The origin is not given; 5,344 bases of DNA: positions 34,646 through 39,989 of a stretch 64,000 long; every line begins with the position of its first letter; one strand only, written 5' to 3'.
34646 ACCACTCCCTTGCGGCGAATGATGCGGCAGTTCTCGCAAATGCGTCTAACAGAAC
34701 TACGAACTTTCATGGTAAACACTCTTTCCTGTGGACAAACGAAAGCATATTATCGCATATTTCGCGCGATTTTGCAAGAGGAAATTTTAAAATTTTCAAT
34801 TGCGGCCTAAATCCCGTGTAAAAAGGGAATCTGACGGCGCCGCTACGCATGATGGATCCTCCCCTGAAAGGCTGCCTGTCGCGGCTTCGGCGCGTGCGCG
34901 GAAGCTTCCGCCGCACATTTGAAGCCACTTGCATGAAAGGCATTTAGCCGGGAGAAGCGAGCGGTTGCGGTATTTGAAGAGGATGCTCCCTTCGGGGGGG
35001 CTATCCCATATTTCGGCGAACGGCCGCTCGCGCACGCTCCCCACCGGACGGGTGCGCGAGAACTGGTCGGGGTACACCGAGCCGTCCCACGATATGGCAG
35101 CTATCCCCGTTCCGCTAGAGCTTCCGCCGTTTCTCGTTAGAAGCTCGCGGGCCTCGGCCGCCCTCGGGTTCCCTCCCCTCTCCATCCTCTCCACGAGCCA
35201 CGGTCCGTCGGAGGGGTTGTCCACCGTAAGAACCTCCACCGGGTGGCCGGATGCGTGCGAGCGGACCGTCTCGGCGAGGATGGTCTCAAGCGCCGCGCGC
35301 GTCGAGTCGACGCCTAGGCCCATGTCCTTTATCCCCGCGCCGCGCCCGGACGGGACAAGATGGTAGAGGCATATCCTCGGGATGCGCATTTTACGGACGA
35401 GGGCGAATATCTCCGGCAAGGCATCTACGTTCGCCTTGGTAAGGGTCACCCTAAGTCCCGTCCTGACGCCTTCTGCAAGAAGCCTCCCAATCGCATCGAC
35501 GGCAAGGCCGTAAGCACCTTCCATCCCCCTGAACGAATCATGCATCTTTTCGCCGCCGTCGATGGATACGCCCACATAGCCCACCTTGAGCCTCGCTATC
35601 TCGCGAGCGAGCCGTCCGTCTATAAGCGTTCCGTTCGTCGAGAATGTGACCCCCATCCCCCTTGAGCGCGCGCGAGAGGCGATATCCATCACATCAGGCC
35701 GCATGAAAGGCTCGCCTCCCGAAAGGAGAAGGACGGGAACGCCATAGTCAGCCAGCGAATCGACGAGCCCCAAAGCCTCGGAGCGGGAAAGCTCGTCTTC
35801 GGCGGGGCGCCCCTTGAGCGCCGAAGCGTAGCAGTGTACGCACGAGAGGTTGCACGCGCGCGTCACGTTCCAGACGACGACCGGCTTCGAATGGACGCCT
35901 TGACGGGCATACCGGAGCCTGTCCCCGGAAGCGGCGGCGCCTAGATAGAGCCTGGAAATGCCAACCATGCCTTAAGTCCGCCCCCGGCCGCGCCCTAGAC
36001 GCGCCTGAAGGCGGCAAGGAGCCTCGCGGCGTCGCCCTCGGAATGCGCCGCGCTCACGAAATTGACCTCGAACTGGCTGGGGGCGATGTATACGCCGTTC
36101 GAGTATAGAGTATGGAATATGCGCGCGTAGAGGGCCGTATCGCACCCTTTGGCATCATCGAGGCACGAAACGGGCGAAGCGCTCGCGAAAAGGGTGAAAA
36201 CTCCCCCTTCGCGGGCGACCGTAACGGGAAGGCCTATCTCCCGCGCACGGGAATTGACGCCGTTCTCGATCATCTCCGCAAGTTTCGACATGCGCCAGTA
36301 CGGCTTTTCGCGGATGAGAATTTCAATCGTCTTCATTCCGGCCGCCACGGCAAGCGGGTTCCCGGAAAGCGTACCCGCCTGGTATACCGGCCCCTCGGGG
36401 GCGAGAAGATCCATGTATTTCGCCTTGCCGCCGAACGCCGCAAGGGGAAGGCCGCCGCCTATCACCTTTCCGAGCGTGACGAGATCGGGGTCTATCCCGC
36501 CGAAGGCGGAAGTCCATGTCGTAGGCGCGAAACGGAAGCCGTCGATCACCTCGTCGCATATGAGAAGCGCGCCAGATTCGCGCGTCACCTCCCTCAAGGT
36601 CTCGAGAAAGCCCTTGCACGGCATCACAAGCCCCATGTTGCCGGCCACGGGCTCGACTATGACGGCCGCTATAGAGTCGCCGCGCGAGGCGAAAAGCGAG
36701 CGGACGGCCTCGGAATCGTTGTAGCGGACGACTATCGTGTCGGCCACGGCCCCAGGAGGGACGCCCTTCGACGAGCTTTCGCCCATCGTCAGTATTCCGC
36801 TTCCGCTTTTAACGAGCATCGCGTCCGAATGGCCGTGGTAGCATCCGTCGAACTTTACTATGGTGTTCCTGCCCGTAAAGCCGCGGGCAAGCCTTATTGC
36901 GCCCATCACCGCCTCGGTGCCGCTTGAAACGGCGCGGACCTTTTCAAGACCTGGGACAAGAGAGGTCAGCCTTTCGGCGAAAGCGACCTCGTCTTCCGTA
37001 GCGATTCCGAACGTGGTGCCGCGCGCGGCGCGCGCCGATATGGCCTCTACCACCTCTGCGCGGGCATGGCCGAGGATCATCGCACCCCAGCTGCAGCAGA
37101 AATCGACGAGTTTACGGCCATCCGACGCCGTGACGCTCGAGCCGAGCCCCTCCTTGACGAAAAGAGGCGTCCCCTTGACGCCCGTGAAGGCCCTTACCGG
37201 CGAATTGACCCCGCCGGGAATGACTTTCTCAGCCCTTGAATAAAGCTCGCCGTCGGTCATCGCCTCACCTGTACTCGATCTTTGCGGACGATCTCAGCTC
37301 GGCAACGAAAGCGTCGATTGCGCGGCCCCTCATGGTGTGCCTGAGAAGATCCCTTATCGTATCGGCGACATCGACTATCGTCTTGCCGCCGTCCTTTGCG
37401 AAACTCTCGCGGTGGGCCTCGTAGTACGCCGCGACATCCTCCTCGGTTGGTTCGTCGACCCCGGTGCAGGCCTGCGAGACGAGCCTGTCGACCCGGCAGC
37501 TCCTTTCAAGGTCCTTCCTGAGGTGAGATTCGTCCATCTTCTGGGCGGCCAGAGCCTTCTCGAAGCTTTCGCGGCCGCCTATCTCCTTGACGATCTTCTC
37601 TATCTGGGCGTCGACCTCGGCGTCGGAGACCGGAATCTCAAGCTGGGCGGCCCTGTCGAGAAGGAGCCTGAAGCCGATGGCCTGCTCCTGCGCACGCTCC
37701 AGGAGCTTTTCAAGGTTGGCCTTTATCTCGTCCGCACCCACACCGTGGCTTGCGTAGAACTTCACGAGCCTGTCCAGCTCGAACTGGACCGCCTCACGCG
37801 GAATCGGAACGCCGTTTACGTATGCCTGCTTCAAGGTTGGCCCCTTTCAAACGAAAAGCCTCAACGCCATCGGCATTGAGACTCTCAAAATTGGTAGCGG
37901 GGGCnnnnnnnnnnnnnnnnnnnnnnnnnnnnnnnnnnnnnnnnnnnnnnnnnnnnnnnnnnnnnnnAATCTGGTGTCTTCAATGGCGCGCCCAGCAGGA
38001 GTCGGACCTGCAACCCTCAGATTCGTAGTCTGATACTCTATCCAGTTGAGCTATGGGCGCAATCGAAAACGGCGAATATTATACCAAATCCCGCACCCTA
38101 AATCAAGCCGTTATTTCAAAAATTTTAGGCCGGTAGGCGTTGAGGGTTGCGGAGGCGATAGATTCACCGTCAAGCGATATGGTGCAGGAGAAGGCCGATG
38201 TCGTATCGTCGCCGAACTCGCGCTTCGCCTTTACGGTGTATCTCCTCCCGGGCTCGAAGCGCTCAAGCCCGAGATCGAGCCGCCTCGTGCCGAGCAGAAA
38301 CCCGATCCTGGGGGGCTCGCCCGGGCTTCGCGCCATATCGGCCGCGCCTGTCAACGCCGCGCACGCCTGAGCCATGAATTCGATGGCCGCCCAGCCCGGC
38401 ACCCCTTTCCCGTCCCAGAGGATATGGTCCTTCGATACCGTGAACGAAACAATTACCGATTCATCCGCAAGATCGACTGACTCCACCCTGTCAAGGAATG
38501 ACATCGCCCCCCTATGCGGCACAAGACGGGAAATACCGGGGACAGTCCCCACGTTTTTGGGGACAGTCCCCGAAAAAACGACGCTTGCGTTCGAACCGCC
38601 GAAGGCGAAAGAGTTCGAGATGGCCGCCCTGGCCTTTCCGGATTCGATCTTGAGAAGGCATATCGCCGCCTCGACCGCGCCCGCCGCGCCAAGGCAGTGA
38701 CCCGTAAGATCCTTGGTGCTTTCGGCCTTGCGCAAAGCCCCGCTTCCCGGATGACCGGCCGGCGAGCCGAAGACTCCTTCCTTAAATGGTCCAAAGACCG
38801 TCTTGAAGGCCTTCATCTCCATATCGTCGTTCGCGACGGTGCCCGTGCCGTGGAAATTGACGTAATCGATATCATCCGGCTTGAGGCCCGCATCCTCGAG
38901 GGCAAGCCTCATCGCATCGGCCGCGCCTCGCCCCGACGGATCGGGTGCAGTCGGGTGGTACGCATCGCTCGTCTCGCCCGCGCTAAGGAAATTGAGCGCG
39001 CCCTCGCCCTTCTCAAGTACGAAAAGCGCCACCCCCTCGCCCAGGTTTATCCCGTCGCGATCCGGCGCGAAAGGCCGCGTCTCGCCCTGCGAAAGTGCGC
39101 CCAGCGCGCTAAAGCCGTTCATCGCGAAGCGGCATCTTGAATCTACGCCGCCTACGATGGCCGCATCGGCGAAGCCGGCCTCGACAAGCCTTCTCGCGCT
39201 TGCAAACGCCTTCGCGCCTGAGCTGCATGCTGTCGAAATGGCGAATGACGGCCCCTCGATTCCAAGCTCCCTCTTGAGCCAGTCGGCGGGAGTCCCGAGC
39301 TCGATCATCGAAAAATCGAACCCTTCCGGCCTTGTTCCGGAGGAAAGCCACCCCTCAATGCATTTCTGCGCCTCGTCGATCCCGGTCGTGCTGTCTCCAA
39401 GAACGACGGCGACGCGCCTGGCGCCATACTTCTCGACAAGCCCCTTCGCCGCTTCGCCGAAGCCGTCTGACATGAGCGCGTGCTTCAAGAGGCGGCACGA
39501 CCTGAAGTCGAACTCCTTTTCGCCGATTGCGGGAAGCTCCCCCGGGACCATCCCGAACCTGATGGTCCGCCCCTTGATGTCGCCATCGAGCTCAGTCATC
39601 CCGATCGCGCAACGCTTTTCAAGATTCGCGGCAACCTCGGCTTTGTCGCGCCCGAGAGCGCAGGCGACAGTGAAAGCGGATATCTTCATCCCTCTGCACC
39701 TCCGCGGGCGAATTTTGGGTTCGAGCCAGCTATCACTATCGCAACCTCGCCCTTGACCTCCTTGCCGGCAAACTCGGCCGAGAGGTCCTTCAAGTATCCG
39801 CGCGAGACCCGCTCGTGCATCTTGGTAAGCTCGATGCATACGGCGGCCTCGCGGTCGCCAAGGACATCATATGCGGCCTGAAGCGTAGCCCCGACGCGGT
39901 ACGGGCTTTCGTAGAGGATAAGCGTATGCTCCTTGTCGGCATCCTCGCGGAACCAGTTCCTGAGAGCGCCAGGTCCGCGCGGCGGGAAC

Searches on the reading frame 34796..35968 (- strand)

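Call 9: search_protein_families(library=pfam, proteins=[window:34796-35968:-], max_evalue=0.001)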
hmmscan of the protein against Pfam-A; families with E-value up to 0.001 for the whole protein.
window:34796-35968:- (390 aa): 3 families
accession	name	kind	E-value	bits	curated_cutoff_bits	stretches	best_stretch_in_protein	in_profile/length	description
PF04055.27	Radical_SAM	-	7.9e-24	85.1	29.5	1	34-189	2-164/166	Radical SAM superfamily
PF13353.11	Fer4_12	-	3.8e-07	30.9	22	1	36-138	12-115/137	4Fe-4S single cluster domain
PF13186.11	SPASM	-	1.1e-06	29.3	21.5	1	288-347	6-67/67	Iron-sulfur cluster-binding domain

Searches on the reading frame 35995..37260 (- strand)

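Call 9: search_protein_families(library=pfam, proteins=[window:35995-37260:-], max_evalue=0.001)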
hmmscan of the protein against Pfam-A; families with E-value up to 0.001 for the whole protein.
window:35995-37260:- (421 aa): 1 family
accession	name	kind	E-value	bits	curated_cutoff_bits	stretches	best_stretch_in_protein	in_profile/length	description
PF00202.27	Aminotran_3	-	5.4e-70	236.5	30.5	1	30-395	8-374/403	Aminotransferase class-III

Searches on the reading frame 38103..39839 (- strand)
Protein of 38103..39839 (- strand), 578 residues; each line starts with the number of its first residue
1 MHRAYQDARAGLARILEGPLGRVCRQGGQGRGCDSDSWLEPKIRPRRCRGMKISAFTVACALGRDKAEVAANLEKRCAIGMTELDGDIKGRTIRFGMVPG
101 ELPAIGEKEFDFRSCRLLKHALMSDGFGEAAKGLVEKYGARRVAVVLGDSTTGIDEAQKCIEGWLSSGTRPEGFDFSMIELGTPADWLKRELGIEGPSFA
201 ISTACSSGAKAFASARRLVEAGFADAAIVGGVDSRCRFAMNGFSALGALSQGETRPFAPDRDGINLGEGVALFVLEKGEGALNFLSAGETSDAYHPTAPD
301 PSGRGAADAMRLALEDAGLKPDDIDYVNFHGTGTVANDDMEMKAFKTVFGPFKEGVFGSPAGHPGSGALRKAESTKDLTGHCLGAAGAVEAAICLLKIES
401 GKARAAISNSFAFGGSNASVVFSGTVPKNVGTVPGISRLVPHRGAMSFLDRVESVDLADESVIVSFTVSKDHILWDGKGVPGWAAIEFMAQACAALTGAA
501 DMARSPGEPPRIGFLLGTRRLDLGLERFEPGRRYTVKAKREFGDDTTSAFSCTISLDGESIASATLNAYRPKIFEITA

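Call 9: search_protein_families(library=pfam, proteins=[window:38103-39839:-], max_evalue=0.001)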
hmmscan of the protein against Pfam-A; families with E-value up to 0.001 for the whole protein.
window:38103-39839:- (578 aa): 5 families
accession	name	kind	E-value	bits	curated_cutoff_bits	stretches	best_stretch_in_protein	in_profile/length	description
PF02801.28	Ketoacyl-synt_C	-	1.4e-25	90.1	20.8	1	288-402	8-111/119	Beta-ketoacyl synthase, C-terminal domain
PF00109.32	ketoacyl-synt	-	6.8e-23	82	20.8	1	191-279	160-250/252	Beta-ketoacyl synthase, N-terminal domain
PF22817.2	ApeP-like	-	5e-17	62.4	27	1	439-577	10-148/158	ApeP dehydratase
PF00108.29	Thiolase_N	-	3.9e-05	23.6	26.4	1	190-234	68-114/260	Thiolase, N-terminal domain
PF22691.2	Thiolase_C_1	-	0.00094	19.4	28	0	295-334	9-48/144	Thiolase C-terminal domain-like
